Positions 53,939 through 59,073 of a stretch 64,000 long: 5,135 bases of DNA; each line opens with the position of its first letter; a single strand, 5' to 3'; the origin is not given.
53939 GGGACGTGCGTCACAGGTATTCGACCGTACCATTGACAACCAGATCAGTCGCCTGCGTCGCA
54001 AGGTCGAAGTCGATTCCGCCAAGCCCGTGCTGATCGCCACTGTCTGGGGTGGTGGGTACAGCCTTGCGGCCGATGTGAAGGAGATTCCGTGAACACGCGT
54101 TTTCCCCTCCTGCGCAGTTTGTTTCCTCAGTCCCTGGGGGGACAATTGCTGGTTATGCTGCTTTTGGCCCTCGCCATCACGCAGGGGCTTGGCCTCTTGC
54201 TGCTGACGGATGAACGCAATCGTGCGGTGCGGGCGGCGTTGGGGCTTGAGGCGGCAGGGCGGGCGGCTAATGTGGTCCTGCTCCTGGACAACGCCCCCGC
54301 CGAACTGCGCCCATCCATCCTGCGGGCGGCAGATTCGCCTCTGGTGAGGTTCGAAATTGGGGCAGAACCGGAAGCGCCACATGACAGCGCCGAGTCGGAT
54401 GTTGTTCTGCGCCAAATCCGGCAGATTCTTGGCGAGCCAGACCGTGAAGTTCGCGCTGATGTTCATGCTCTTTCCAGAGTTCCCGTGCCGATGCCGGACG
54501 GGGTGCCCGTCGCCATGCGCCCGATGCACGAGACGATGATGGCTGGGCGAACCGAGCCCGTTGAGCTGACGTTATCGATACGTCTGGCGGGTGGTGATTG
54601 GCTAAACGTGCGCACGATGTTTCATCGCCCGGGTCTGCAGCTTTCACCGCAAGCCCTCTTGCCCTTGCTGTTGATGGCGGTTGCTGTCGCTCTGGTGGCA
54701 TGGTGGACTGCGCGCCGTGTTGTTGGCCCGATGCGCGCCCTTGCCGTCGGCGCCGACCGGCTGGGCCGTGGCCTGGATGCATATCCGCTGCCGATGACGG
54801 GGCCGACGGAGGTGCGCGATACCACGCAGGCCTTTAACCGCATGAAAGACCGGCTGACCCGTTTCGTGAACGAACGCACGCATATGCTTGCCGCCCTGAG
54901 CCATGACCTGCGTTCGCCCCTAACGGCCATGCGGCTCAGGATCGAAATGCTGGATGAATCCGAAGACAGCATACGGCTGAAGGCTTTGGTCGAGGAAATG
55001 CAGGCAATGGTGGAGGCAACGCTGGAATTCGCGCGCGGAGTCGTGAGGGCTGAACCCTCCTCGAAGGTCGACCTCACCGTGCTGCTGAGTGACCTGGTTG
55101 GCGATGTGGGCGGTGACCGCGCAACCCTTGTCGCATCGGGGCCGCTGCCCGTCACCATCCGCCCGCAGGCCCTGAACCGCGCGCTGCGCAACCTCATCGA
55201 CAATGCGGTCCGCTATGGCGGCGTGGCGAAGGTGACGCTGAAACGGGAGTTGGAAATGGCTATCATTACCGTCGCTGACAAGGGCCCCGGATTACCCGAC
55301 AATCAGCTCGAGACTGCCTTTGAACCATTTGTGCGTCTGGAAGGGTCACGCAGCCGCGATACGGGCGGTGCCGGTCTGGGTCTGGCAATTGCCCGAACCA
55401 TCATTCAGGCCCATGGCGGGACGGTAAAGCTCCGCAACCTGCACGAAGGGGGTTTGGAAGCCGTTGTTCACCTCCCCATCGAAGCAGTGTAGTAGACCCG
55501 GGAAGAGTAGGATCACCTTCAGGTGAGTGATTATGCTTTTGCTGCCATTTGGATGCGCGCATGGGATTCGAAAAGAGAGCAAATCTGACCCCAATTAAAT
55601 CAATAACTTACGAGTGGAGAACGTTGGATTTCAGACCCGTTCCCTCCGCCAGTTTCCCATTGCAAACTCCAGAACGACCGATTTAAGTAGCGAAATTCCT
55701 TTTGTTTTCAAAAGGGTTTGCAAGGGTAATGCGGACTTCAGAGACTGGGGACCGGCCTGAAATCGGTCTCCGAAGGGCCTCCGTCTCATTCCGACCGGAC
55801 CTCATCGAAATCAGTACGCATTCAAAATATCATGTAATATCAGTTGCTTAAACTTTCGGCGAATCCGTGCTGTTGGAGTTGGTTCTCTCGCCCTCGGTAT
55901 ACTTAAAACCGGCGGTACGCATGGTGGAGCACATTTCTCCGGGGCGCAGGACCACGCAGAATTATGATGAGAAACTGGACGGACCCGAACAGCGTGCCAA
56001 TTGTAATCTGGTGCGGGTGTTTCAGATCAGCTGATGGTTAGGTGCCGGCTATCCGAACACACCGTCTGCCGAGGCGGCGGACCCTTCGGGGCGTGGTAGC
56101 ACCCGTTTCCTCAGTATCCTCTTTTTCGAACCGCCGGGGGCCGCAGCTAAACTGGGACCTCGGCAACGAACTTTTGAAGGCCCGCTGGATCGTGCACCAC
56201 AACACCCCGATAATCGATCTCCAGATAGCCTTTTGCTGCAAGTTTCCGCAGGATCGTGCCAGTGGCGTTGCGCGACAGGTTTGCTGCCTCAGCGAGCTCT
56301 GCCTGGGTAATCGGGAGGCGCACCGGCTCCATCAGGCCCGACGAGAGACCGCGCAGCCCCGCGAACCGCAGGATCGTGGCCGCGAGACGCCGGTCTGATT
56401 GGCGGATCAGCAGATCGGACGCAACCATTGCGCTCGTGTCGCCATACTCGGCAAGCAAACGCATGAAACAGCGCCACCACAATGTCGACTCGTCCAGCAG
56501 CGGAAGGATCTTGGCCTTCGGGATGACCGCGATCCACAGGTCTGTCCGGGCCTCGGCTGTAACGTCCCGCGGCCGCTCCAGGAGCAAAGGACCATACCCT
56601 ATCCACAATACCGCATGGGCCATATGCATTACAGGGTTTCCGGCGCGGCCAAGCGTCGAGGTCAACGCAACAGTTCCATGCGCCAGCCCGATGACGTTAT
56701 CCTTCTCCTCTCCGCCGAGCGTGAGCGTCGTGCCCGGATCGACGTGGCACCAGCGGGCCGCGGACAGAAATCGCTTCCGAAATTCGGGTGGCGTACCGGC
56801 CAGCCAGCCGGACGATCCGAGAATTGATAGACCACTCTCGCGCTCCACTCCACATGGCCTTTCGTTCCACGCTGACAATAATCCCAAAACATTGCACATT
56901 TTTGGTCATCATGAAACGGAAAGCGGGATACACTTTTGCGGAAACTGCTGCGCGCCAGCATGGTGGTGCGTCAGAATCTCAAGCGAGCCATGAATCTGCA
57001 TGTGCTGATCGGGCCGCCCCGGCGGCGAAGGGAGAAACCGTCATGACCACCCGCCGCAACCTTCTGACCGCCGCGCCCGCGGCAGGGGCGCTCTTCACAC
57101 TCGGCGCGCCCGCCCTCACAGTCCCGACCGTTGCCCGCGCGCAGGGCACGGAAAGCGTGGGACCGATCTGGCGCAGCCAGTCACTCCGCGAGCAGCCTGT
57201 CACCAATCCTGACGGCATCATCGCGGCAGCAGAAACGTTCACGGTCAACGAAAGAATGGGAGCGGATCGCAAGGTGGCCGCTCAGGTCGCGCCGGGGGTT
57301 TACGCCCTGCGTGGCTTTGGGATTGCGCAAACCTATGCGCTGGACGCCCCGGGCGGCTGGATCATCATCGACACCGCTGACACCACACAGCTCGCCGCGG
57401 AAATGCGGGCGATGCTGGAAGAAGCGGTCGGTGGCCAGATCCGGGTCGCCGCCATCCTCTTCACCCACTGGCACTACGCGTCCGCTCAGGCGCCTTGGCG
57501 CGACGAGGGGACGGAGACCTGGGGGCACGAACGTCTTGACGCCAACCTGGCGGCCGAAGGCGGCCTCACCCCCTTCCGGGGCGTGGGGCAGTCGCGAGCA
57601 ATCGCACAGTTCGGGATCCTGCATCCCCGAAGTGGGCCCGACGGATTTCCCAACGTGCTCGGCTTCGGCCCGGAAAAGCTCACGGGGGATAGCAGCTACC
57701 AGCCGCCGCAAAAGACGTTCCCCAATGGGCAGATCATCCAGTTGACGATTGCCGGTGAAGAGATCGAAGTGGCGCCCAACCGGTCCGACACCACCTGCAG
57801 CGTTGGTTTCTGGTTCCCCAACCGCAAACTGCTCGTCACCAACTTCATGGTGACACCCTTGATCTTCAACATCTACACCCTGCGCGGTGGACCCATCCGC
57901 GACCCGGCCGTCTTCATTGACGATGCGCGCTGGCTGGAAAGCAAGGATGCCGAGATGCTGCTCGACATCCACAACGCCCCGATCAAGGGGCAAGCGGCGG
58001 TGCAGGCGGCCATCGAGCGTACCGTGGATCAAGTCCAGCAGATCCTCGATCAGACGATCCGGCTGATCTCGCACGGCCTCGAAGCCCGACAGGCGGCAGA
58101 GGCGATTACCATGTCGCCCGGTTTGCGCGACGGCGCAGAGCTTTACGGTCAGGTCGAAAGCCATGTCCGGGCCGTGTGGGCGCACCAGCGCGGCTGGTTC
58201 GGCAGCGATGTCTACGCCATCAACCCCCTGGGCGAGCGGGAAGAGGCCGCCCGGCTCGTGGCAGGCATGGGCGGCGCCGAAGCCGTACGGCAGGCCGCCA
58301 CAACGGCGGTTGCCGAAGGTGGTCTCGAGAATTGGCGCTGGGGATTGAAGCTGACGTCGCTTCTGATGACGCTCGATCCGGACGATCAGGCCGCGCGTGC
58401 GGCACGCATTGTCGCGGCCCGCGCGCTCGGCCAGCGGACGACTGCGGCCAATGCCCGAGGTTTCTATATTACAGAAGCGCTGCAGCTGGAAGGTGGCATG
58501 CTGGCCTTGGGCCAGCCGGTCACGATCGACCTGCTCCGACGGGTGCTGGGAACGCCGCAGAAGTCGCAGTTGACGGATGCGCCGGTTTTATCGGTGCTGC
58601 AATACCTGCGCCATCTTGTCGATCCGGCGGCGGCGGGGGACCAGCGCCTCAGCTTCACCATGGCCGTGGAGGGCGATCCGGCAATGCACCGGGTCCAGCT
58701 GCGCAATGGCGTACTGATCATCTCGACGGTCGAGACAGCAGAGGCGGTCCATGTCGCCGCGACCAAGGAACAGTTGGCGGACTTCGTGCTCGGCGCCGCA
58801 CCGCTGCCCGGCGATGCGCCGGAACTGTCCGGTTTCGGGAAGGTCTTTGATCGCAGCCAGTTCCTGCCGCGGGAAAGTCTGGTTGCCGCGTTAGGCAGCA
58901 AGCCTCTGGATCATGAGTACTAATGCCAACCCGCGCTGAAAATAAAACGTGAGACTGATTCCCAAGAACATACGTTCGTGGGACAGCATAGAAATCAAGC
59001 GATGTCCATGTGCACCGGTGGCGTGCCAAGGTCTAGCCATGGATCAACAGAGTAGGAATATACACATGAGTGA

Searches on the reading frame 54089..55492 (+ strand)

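Call 75: search_protein_families(library=pfam, proteins=[window:54089-55492:+])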
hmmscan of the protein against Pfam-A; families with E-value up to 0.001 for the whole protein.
window:54089-55492:+ (467 aa): 3 families
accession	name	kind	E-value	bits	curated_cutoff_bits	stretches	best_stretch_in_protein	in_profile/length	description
PF02518.31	HATPase_c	-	9.5e-24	84.4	26.4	1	359-465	3-110/111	Histidine kinase-, DNA gyrase B-, and HSP90-like ATPase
PF00672.30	HAMP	-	4.1e-11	43.5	25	1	206-257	1-52/53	HAMP domain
PF00512.31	HisKA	-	2.6e-08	34.2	26.9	1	263-315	2-61/66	His Kinase A (phospho-acceptor) domain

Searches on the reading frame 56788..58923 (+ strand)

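Call 75: search_protein_families(library=pfam, proteins=[window:56788-58923:+])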
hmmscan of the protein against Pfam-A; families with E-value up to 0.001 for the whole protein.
window:56788-58923:+ (711 aa): 3 families
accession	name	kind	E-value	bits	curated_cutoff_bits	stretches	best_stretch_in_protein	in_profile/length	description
PF14863.12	Alkyl_sulf_dimr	-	7.5e-23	81.9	26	1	450-569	22-138/139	Alkyl sulfatase dimerisation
PF14864.11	Alkyl_sulf_C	-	0.00011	22.8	27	1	598-674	11-89/125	Alkyl sulfatase C-terminal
PF00753.33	Lactamase_B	-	0.00014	22.3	22.7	1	176-230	2-54/196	Metallo-beta-lactamase superfamily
